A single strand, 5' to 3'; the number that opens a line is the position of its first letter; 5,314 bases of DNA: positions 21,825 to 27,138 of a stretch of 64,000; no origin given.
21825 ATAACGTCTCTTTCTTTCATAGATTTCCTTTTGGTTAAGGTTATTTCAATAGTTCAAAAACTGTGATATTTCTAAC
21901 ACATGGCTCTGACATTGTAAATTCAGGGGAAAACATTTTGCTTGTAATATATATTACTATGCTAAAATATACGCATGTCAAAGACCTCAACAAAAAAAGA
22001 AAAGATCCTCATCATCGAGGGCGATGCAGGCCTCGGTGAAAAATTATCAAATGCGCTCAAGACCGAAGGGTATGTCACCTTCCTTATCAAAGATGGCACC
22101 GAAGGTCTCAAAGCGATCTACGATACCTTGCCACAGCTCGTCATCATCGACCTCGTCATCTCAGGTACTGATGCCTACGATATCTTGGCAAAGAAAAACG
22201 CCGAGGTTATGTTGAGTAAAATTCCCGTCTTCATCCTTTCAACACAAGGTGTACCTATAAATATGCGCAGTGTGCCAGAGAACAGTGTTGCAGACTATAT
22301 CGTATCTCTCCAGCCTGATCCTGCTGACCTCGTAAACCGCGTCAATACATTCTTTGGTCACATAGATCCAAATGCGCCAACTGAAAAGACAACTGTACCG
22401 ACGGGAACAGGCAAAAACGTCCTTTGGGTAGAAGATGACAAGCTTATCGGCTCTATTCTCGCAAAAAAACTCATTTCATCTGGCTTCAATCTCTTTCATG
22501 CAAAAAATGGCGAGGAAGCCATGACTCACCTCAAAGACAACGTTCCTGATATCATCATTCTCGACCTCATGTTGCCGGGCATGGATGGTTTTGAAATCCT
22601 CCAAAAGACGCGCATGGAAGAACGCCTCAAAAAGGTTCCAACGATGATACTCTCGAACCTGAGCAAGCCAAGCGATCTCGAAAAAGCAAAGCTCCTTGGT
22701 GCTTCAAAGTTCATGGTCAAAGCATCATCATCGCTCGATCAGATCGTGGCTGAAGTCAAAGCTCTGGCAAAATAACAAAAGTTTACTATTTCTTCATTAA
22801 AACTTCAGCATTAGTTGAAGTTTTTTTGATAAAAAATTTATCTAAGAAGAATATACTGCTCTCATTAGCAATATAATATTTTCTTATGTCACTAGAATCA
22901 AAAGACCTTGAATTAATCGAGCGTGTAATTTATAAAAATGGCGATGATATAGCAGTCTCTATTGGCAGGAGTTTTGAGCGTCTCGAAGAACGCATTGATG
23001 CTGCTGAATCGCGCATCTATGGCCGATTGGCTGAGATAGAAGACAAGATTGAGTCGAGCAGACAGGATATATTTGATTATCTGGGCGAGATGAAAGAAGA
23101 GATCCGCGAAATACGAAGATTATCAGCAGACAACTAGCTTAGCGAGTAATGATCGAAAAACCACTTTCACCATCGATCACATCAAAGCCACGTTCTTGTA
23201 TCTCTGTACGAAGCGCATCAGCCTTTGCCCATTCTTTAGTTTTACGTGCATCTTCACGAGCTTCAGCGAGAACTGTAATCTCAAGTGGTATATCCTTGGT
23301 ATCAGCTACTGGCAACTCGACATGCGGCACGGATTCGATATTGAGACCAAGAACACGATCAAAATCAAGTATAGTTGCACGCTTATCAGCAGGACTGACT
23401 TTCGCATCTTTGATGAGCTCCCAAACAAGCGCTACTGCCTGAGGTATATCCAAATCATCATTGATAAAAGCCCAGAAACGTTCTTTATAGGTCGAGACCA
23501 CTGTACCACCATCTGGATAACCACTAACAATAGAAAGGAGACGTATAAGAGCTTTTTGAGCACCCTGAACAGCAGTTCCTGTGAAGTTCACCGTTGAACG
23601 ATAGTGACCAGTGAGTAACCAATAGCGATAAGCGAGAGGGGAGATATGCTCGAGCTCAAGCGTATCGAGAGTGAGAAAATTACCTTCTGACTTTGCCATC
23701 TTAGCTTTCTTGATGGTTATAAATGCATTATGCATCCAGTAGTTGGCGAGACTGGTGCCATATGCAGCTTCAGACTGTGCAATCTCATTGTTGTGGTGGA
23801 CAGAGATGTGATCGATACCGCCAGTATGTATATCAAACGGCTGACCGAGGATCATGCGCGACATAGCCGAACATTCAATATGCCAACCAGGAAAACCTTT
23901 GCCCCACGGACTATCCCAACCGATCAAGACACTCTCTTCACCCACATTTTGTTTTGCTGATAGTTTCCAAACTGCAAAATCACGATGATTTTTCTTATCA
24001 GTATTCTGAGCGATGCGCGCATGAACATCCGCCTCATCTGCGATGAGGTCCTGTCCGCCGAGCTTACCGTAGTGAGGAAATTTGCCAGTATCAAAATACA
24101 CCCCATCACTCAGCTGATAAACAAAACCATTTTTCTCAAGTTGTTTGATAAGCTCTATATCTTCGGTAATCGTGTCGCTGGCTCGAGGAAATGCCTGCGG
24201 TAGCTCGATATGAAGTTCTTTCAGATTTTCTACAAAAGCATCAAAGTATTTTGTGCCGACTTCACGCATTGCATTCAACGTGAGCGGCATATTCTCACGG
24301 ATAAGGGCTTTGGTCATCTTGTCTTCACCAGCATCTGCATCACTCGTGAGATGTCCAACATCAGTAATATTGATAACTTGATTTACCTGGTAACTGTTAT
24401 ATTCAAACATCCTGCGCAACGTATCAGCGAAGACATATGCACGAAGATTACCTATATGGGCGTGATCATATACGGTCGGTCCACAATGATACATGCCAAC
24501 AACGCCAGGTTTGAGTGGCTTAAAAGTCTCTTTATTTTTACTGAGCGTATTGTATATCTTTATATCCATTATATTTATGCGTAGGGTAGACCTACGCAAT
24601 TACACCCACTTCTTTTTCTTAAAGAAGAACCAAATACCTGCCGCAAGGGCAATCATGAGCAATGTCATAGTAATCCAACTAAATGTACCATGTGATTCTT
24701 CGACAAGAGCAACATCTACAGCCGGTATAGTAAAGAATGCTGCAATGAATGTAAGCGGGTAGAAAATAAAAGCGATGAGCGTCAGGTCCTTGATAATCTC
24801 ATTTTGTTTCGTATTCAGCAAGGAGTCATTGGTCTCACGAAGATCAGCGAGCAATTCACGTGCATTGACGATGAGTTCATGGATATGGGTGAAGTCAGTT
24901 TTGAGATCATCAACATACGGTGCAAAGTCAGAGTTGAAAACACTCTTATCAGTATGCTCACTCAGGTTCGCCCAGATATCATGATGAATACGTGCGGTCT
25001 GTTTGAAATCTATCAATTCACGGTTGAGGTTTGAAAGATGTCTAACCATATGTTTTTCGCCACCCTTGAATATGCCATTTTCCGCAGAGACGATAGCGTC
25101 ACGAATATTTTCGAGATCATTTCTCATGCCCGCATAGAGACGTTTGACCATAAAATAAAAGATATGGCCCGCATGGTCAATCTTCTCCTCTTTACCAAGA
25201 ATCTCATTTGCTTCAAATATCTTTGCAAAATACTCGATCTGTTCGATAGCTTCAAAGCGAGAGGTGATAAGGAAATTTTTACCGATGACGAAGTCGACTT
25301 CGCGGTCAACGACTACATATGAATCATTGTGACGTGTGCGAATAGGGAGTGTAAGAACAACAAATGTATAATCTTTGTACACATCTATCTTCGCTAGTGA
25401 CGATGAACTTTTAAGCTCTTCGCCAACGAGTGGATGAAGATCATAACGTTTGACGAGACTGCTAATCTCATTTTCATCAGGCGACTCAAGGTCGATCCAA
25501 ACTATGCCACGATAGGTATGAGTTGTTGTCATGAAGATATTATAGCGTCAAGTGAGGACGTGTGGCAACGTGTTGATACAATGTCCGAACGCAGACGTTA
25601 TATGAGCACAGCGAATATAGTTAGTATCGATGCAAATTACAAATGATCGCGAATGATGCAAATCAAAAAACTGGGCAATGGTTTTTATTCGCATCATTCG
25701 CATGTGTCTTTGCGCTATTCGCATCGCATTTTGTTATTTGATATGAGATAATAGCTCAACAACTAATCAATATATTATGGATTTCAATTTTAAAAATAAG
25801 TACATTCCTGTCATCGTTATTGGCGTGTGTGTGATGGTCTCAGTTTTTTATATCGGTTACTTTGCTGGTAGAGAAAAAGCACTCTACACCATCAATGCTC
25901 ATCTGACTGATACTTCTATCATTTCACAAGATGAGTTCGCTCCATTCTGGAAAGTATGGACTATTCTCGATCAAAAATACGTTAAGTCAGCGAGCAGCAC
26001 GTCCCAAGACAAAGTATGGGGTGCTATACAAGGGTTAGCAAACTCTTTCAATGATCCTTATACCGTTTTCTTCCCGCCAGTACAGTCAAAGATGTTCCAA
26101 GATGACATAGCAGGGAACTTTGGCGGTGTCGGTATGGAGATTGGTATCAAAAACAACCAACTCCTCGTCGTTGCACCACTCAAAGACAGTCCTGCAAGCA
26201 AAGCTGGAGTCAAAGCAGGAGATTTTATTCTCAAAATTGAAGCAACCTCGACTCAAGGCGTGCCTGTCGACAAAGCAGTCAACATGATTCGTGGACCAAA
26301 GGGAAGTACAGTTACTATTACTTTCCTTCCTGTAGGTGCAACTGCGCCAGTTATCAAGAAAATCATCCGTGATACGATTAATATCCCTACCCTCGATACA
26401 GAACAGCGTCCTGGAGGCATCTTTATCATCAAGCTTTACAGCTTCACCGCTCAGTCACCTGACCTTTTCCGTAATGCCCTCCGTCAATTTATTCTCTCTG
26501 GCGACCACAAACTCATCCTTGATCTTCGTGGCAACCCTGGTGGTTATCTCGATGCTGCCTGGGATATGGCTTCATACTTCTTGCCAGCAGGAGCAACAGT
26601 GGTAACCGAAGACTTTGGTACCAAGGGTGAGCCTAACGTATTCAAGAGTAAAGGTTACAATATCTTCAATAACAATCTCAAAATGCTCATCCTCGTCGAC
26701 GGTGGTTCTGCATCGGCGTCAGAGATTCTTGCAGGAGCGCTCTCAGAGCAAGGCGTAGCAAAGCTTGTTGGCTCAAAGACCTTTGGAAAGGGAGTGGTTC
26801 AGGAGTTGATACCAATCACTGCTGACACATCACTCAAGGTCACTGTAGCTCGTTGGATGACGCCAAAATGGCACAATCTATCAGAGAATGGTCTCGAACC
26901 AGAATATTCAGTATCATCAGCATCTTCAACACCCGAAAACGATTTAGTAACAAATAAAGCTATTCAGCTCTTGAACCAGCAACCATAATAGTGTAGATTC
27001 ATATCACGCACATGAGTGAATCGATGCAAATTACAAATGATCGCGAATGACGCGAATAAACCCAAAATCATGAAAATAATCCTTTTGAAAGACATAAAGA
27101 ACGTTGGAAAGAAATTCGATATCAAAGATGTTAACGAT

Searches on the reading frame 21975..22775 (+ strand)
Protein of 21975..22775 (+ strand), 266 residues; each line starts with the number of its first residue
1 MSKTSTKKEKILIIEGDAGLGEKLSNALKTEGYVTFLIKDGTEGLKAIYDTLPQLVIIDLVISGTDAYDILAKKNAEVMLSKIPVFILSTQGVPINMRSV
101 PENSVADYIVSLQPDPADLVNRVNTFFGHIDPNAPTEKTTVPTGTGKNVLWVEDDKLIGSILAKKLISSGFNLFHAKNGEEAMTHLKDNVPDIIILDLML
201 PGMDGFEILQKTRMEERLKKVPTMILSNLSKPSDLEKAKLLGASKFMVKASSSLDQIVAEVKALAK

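Call 87: search_protein_families(library=pfam, proteins=[window:21975-22775:+], max_evalue=0.001)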
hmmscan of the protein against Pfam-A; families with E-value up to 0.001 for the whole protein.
window:21975-22775:+ (266 aa): 1 family
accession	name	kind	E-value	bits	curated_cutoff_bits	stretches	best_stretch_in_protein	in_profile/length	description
PF00072.30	Response_reg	-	9.9e-28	97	30.2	2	149-260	1-109/111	Response regulator receiver domain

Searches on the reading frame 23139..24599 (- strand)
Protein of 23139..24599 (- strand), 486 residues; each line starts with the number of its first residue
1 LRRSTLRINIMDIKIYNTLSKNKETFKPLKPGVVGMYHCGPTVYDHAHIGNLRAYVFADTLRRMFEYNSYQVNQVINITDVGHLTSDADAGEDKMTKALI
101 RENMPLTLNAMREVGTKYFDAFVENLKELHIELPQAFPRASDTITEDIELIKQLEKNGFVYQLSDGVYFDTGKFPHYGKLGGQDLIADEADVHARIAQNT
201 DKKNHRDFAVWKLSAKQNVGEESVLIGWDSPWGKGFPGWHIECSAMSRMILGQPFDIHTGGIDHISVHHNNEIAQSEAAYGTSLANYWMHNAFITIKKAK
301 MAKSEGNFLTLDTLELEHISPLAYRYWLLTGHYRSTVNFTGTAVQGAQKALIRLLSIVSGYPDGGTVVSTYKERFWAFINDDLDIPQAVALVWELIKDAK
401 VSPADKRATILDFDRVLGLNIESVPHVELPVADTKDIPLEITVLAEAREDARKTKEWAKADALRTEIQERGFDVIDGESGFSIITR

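Call 36: search_protein_families(library=pfam, proteins=[window:23139-24599:-], max_evalue=0.001)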
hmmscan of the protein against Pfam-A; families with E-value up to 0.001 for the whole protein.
window:23139-24599:- (486 aa): 4 families
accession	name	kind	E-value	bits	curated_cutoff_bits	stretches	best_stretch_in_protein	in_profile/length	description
PF01406.26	tRNA-synt_1e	-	5.2e-90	302.3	27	1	26-348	2-300/301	tRNA synthetases class I (C) catalytic domain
PF23493.1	CysS_C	-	1.2e-06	28.9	23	1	435-477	2-44/51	Cysteinyl-tRNA ligase anticodon binding domain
PF09334.17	tRNA-synt_1g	-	3.3e-06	26.5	20.1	0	268-331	295-357/391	tRNA synthetases class I (M)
PF01921.24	tRNA-synt_1f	-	0.00011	21.8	27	0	40-133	29-126/360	tRNA synthetases class I (K)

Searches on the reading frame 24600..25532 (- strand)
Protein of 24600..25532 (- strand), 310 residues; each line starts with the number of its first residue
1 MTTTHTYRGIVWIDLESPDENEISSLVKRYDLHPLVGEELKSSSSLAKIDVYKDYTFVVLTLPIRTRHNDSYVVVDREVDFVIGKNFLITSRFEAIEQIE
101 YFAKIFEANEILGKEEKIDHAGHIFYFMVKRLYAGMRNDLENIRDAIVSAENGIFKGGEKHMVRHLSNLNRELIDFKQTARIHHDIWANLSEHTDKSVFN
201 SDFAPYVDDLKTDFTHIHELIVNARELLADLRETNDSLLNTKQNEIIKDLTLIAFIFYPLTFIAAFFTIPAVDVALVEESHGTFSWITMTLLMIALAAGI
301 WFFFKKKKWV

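Call 36: search_protein_families(library=pfam, proteins=[window:24600-25532:-], max_evalue=0.001)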
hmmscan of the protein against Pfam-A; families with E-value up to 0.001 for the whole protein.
window:24600-25532:- (310 aa): 1 family
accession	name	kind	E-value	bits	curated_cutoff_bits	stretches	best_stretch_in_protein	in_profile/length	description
PF01544.23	CorA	-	7.5e-45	153.9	27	1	9-306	3-292/292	CorA-like Mg2+ transporter protein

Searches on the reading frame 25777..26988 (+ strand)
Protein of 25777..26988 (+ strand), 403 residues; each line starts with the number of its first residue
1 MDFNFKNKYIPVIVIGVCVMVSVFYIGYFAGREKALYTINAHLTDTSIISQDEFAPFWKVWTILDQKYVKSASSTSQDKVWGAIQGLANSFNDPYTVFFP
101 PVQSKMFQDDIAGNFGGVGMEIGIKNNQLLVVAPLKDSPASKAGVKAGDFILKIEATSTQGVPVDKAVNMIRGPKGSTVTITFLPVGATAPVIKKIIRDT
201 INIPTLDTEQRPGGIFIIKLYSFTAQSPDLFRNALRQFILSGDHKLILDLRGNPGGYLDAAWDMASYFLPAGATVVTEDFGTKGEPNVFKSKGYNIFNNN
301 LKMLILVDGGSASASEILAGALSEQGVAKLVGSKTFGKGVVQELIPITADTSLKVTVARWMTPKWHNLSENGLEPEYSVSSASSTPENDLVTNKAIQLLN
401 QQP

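Call 36: search_protein_families(library=pfam, proteins=[window:25777-26988:+], max_evalue=0.001)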
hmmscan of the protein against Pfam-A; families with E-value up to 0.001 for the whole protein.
window:25777-26988:+ (403 aa): 5 families
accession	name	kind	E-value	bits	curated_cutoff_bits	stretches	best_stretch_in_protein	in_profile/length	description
PF03572.23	Peptidase_S41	-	5.3e-40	137.1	24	1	217-379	4-165/165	Peptidase family S41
PF17820.7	PDZ_6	-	1.8e-08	34.4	27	1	131-183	2-52/54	PDZ domain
PF00595.29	PDZ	-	7.6e-08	33.1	23.2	1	116-182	10-79/81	PDZ domain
PF22694.1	CtpB_N-like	-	5.2e-05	24.1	27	1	51-98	35-80/85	Activating protease CtpB N-terminal domain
PF13180.12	PDZ_2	-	0.00011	22.8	27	1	122-183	7-67/80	PDZ domain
